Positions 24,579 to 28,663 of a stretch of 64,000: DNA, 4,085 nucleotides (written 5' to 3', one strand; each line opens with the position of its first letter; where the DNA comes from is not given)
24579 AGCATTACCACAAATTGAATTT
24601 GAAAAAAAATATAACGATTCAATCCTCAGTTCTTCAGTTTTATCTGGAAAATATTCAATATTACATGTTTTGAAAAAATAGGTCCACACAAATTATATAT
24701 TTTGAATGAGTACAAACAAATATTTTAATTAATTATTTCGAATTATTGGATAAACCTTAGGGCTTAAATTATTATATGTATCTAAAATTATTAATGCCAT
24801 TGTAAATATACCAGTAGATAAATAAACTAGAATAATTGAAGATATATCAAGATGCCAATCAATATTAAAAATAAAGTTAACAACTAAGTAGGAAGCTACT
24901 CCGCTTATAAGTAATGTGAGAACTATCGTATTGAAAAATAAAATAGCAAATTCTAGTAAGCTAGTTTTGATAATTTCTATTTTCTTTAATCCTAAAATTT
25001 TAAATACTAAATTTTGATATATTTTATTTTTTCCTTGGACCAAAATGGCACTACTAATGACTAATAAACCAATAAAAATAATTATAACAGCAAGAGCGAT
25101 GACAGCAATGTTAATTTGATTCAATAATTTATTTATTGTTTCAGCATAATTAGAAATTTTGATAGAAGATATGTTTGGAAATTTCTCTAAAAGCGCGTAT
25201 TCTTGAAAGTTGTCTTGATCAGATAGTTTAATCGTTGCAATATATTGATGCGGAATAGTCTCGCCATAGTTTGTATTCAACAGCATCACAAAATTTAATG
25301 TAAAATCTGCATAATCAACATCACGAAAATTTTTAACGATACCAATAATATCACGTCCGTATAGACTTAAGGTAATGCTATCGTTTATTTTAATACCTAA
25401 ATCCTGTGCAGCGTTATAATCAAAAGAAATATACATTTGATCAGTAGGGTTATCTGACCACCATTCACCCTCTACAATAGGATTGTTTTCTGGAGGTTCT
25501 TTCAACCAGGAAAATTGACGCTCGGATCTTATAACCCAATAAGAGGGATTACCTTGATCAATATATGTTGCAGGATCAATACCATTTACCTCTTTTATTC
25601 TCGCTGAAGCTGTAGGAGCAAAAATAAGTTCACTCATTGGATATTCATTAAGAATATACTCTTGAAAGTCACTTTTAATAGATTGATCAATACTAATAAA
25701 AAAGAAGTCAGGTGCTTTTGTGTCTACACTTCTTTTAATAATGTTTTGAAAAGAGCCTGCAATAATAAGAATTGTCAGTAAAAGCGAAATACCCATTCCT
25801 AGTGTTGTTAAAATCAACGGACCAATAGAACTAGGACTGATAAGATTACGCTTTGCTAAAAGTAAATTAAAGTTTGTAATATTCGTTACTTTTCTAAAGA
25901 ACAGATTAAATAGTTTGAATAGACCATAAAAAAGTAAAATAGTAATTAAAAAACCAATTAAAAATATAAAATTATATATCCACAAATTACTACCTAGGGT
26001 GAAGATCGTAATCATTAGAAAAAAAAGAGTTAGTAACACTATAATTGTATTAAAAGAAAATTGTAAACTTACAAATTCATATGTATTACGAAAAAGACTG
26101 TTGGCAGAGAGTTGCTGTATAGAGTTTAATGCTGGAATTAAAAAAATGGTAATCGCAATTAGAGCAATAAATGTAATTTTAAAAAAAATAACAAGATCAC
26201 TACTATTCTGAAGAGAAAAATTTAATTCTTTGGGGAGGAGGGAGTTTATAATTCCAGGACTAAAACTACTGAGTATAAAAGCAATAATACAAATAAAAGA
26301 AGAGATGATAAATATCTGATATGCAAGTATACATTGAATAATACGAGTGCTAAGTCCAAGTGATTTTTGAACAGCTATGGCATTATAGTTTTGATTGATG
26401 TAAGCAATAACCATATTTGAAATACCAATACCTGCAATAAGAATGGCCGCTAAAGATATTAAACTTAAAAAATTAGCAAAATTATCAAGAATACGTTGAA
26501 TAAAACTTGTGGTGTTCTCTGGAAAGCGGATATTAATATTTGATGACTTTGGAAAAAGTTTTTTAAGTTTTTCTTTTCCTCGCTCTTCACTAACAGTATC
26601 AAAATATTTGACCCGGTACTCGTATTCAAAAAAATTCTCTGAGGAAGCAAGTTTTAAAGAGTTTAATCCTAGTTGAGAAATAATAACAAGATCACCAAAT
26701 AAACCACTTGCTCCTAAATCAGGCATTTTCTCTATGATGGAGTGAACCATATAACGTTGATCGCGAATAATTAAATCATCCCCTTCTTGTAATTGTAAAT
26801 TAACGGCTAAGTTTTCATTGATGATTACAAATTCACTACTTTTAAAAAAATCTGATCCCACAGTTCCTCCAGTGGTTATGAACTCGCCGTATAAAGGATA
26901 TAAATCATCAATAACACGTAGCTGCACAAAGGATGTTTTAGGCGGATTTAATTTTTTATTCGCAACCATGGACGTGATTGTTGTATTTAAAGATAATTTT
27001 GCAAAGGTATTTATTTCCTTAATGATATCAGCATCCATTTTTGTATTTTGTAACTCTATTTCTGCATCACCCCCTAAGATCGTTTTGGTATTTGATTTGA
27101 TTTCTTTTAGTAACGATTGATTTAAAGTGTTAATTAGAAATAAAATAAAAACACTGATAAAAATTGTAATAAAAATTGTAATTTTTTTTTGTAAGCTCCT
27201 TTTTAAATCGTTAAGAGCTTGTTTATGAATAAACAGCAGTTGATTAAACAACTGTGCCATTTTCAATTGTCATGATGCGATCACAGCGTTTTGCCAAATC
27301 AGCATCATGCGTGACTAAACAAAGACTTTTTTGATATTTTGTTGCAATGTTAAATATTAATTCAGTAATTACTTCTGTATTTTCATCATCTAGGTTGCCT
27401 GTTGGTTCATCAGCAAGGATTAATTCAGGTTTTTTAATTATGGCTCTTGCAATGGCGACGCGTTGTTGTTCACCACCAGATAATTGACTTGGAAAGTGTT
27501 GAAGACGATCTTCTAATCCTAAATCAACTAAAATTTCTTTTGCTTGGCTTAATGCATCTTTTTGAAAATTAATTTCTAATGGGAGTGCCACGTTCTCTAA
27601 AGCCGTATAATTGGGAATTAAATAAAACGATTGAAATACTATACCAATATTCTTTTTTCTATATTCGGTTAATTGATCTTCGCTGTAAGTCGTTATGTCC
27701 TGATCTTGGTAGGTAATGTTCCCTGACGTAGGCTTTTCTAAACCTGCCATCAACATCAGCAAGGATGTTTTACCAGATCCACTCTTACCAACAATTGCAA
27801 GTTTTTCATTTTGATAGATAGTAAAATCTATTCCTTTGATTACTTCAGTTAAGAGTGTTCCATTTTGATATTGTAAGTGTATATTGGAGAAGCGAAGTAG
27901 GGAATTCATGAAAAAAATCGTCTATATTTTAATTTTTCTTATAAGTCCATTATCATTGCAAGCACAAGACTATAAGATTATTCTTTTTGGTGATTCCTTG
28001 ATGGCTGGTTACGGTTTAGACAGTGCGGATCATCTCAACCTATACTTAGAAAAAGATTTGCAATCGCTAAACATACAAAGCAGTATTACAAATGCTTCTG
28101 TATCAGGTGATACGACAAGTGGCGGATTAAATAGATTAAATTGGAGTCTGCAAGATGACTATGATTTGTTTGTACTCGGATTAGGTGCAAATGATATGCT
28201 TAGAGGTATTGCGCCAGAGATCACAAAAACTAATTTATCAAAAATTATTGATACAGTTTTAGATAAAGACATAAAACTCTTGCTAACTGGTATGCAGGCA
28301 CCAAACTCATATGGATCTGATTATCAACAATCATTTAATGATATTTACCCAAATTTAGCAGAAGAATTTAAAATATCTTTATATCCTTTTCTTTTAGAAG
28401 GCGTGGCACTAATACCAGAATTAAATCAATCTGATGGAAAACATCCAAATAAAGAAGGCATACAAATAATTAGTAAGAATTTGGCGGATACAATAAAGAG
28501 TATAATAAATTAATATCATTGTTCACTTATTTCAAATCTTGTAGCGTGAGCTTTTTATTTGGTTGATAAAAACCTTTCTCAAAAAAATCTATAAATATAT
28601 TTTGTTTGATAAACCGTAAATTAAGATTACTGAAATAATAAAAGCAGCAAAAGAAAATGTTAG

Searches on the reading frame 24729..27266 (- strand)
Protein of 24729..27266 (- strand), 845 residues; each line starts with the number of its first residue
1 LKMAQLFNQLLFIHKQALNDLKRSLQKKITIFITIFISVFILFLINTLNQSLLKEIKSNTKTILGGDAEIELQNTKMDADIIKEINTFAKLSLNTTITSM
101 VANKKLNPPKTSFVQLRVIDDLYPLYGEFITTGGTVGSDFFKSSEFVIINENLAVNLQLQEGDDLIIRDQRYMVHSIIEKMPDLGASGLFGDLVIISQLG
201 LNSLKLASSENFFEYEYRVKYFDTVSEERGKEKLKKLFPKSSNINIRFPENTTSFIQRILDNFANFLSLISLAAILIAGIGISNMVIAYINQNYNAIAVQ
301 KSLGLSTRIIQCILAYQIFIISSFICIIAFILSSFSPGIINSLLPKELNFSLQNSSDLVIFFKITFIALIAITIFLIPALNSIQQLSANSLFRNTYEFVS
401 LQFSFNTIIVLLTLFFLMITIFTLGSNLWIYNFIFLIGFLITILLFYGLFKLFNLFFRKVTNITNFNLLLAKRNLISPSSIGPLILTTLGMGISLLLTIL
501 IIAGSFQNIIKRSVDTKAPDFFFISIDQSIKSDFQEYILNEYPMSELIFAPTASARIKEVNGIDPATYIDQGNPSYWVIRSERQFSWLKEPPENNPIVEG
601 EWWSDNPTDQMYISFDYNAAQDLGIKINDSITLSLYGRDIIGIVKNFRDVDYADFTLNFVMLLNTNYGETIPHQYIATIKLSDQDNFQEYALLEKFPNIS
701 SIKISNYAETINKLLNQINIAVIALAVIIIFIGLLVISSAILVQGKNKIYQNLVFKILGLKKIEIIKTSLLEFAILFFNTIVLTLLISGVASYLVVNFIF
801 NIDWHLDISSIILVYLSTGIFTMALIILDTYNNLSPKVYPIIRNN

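Call 19: search_protein_families(library=ncbifam, proteins=[window:24729-27266:-], max_evalue=0.001)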
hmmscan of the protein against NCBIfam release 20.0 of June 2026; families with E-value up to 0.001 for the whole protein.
window:24729-27266:- (845 aa): 1 family
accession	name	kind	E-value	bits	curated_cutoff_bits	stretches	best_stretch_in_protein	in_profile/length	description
NF041854.1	ABC_perm_YbbP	equivalog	1.8e-49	168.4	999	1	31-819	18-784/806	putative ABC transporter permease subunit YbbP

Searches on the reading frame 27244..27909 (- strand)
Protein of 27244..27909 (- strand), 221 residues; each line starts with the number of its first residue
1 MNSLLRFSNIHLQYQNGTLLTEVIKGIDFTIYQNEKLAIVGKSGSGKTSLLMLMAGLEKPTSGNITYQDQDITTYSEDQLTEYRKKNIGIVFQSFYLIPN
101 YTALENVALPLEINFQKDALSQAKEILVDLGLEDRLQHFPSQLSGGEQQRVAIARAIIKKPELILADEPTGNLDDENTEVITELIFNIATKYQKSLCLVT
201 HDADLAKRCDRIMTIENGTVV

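Call 19: search_protein_families(library=ncbifam, proteins=[window:27244-27909:-], max_evalue=0.001)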
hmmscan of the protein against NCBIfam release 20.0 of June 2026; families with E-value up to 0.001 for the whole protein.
window:27244-27909:- (221 aa): 192 families (the best 25 are shown)
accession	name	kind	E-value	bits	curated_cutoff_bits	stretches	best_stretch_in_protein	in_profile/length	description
TIGR02211.1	LolD_lipo_ex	equivalog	5.8e-72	241.8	307.75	1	4-220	1-219/221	lipoprotein-releasing ABC transporter ATP-binding protein LolD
NF008639.0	PRK11629.1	equivalog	2.3e-65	220.3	360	1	3-219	5-223/234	lipoprotein-releasing ABC transporter ATP-binding protein LolD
NF007879.0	PRK10584.1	equivalog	2.3e-62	210.7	336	1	20-220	22-224/228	putative ABC transporter ATP-binding protein YbbA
TIGR02673.1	FtsE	equivalog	1.2e-59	201.6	264.85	1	5-218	2-213/214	cell division ATP-binding protein FtsE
TIGR02982.1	heterocyst_DevA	subfamily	3.9e-55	186.8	295.8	1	6-220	3-219/220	ABC exporter ATP-binding subunit, DevA family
TIGR03608.1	L_ocin_972_ABC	subfamily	1.7e-54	184.4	254.85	1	10-215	4-206/206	putative bacteriocin export ABC transporter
NF007826.0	PRK10535.1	equivalog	1.8e-52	178.5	966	1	1-221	1-222/648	macrolide ABC transporter ATP-binding protein/permease MacB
NF038007.1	ABC_ATP_DarD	equivalog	7.7e-52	175.9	375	1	5-219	2-217/218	darobactin export ABC transporter ATP-binding protein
NF040933.2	ABC_arch_GlcV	equivalog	2.4e-51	174.7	450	1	7-220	5-220/357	glucose ABC transporter ATP-binding protein GlcV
TIGR02315.1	ABC_phnC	equivalog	2.3e-48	164.7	266.1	1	4-221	1-225/243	phosphonate ABC transporter ATP-binding protein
TIGR03265.1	PhnT2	equivalog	1.6e-46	159.2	457.7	1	6-220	6-213/353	putative 2-aminoethylphosphonate ABC transporter ATP-binding protein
NF007027.0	PRK09493.1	equivalog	6.9e-45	153.3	379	1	21-220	14-214/240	glutamine ABC transporter ATP-binding protein GlnQ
TIGR01186.1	proV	subfamily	9.4e-45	153.3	326.6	1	21-221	6-209/363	betaine/proline/choline family ABC transporter ATP-binding protein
TIGR02314.1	ABC_MetN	equivalog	1.3e-44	152.6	499.7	1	6-221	3-220/343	methionine ABC transporter ATP-binding protein MetN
NF008428.0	PRK11264.1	equivalog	9.5e-42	142.9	406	1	22-221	17-223/250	L-cystine ABC transporter ATP-binding protein TcyN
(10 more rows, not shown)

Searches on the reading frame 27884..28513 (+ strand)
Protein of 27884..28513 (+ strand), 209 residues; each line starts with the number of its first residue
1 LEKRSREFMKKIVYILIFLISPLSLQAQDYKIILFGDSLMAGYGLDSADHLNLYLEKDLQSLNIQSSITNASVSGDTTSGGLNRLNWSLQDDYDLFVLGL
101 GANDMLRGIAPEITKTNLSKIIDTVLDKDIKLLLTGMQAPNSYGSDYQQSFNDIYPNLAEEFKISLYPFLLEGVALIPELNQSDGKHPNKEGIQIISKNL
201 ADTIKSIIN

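Call 19: search_protein_families(library=ncbifam, proteins=[window:27884-28513:+], max_evalue=0.001)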
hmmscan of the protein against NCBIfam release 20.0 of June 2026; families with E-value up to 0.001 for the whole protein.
window:27884-28513:+ (209 aa): 1 family
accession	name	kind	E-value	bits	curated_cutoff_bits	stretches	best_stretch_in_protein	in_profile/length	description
NF007819.1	PRK10528.1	equivalog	1.2e-42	146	270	1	10-209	10-209/210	multifunctional acyl-CoA thioesterase I/protease I/lysophospholipase L1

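Call 51: find_encoding_contigs(protein=window:27884-28513:+, flank=10000, max_places=8)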
Protein window:27884-28513:+ (209 aa): no gene with exactly this product is on record in the collection.
